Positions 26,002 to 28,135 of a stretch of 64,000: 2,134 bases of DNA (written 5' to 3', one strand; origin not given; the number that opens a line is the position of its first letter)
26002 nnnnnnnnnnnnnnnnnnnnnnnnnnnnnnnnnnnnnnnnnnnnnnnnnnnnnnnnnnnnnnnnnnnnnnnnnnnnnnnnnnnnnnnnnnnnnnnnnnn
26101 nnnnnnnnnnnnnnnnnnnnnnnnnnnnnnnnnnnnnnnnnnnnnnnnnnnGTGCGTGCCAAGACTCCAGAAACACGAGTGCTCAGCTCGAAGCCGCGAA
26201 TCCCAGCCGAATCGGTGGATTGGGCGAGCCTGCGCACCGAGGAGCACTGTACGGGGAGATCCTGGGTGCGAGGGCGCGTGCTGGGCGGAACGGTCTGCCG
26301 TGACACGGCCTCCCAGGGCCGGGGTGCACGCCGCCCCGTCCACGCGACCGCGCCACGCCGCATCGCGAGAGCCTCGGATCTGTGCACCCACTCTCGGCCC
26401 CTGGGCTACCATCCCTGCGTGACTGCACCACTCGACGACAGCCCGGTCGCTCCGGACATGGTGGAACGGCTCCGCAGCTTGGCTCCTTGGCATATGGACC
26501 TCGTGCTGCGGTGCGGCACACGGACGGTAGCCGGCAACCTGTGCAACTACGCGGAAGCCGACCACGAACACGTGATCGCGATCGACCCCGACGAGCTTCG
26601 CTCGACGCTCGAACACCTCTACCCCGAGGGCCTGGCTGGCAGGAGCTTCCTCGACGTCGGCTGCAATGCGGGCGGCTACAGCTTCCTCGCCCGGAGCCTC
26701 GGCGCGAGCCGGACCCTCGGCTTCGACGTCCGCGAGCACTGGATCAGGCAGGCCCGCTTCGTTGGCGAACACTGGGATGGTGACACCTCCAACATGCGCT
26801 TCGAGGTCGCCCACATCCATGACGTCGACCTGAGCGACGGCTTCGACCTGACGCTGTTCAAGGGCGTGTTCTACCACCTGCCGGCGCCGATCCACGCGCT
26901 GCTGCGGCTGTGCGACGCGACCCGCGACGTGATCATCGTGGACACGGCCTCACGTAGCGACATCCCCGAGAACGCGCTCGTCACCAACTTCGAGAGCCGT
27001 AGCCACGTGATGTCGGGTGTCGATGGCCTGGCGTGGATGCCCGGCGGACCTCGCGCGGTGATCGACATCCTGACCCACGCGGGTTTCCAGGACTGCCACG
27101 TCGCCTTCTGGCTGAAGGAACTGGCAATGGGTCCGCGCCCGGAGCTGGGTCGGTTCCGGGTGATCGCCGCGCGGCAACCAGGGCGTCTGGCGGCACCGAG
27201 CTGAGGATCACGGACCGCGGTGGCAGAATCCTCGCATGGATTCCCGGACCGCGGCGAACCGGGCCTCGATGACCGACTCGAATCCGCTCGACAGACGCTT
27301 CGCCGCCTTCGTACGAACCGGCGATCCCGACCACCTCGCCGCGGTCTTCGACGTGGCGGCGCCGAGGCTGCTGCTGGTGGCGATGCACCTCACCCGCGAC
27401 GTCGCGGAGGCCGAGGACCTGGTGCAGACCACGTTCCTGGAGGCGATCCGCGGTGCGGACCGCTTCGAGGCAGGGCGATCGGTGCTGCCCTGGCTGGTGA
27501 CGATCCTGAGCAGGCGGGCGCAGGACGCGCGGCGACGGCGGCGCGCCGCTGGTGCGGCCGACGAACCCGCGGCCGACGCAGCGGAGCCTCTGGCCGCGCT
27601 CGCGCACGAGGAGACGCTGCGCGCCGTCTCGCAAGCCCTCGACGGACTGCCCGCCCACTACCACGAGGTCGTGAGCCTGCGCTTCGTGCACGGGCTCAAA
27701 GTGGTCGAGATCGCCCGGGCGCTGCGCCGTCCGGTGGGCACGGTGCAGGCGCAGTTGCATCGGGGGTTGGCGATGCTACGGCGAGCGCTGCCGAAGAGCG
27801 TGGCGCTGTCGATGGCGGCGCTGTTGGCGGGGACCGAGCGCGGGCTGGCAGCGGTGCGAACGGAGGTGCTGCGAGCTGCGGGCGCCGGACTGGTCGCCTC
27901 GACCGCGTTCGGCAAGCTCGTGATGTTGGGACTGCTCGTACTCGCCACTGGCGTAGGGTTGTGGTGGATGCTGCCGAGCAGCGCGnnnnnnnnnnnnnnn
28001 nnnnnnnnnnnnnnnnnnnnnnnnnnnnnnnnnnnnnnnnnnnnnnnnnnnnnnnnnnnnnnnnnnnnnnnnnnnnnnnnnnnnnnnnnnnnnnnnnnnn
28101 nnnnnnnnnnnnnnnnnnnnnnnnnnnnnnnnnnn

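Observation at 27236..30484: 1082-aa ECF sigma factor fused to a transmembrane helix and ~850-aa extracytoplasmic beta-sandwich array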

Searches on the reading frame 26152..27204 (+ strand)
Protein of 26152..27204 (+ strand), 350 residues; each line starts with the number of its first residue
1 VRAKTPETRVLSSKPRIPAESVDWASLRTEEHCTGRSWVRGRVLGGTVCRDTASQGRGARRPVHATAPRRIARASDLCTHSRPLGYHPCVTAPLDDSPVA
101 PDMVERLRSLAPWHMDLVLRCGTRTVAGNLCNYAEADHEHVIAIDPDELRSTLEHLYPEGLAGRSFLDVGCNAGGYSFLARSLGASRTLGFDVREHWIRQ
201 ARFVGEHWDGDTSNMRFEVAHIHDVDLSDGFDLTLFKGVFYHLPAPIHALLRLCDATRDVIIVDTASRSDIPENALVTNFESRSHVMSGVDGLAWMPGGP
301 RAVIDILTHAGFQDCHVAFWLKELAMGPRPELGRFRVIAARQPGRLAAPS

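Call 3: search_protein_families(library=pfam, proteins=[window:26152-27204:+], max_evalue=0.1)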
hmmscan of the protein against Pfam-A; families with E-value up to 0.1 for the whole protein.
window:26152-27204:+ (350 aa): 7 families
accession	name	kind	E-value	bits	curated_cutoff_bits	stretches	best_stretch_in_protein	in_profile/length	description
PF13847.12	Methyltransf_31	-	1.5e-10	41.4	27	1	163-264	4-110/145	Methyltransferase domain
PF08003.17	Methyltransf_9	-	1.9e-09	37.3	23.8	1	155-258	110-210/315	Protein of unknown function (DUF1698)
PF13649.12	Methyltransf_25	-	2.1e-07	32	27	1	167-252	2-87/97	Methyltransferase domain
PF08241.18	Methyltransf_11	-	5.9e-06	27.3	21.2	1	167-252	1-82/95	Methyltransferase domain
PF08242.18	Methyltransf_12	-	7e-06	27.1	30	1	167-253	1-88/98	Methyltransferase domain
PF13489.12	Methyltransf_23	-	2e-05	24.8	27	1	147-259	7-113/164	Methyltransferase domain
PF01728.25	FtsJ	-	0.029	14.7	24.1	1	162-219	21-82/181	FtsJ-like methyltransferase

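Call 4: search_protein_families(library=ncbifam, proteins=[window:26152-27204:+], max_evalue=0.1)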
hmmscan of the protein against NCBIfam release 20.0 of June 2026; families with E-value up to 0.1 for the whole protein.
window:26152-27204:+ (350 aa): 13 families
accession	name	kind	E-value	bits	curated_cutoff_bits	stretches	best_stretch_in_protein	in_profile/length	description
TIGR04290.1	meth_Rta_06860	hypoth_equivalog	1.2e-22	80.5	300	1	105-269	4-155/226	TIGR04290 family methyltransferase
NF011650.0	PRK15068.1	equivalog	8.4e-11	41.3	209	1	160-258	120-218/324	tRNA 5-methoxyuridine(34)/uridine 5-oxyacetic acid(34) synthase CmoB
TIGR00452.1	TIGR00452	equivalog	2.6e-10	39.6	275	1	160-259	115-213/316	tRNA 5-methoxyuridine(34)/uridine 5-oxyacetic acid(34) synthase CmoB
NF047649.1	MTase_UXPK_star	exception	0.00012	21.2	460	1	162-240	77-156/283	methyltransferase/UXPK-star double selenoprotein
TIGR02021.1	BchM-ChlM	equivalog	0.00036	20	158.9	1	150-268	42-158/218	magnesium protoporphyrin IX methyltransferase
TIGR01983.1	UbiG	equivalog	0.0014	18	102.95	1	159-256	46-142/228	bifunctional 2-polyprenyl-6-hydroxyphenol methylase/3-demethylubiquinol 3-O-methyltransferase UbiG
NF041537.1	ArsM_AhpD_UU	exception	0.0016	17.3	510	1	162-315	76-225/345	arsenite methyltransferase/AhpD domain selenoprotein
NF001785.0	PRK00517.2-2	equivalog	0.0038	16.4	188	1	153-202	136-185/282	50S ribosomal protein L11 methyltransferase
NF001790.0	PRK00517.3-3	equivalog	0.0074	15.7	269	1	152-226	112-183/262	50S ribosomal protein L11 methyltransferase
NF005094.0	PRK06522.2-5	equivalog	0.0084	15.5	382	1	173-261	11-98/307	2-dehydropantoate 2-reductase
NF043040.1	corrin_prot_MT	hypoth_equivalog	0.073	12.5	180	0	162-241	41-121/216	corrinoid protein-associated methyltransferase CpaM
NF040703.1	cyclopro_CfaB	exception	0.078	11.7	650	0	131-243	130-239/393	C17 cyclopropane fatty acid synthase CfaB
TIGR04325.1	MTase_LIC12133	subfamily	0.091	12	80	0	219-281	116-178/234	methyltransferase, TIGR04325 family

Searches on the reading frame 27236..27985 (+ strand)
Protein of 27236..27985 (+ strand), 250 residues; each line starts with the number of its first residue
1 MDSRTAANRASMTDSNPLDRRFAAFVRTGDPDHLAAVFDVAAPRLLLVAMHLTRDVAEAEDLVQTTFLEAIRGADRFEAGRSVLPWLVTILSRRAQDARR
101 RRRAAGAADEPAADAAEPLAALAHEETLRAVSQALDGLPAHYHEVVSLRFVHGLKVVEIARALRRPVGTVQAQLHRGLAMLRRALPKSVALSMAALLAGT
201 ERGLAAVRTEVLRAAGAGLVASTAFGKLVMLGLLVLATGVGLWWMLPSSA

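Call 84: search_solved_structures(query=window:27236-27985:+, max_evalue=0.001)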
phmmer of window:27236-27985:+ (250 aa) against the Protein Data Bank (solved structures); distinct sequences matched with E-value up to 0.001: 20.
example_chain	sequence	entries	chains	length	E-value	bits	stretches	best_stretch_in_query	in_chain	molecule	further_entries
5wuq_A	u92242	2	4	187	3e-16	63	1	25-185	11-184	ECF RNA polymerase sigma factor SigW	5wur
6jcy_F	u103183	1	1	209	1.1e-14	57.9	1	46-185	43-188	ECF RNA polymerase sigma factor SigH,ECF RNA polymerase sigma factor SigE,ECF RNA polymera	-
4nqw_A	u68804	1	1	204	4.6e-14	55.8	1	28-186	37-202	ECF RNA polymerase sigma factor SigK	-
5zx2_F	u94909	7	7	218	5.7e-13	52.3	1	46-185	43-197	ECF RNA polymerase sigma factor SigH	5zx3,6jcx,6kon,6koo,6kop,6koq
9m9d_F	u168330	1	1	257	5e-10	42.6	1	23-185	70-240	ECF RNA polymerase sigma factor SigE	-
9m9e_F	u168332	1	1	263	5.3e-10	42.5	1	23-185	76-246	ECF RNA polymerase sigma factor SigE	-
9m98_F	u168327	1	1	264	5.4e-10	42.5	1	23-185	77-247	ECF RNA polymerase sigma factor SigE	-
8z6g_B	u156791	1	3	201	1e-09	41.6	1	42-189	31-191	RNA polymerase sigma factor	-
6in7_B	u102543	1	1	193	1.7e-09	40.9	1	42-185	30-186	RNA polymerase sigma-H factor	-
6dv9_F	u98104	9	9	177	2.3e-09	40.5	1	34-186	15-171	ECF RNA polymerase sigma factor SigL | RNA polymerase sigma factor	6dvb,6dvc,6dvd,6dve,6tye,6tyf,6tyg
6dxo_A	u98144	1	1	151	4.1e-08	36.4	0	131-187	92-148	RNA polymerase ECF-subfamily sigma factor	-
5uxx_A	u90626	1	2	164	1.5e-07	34.6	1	42-183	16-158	RNA polymerase sigma factor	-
6jhe_A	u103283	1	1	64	4.2e-07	33.1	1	130-185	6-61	ECF RNA polymerase sigma factor SigW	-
1or7_A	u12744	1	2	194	4.8e-07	32.9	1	57-178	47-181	RNA polymerase sigma-E factor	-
7qh5_A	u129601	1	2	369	5.1e-07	32.8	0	14-120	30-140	RNA polymerase sigma factor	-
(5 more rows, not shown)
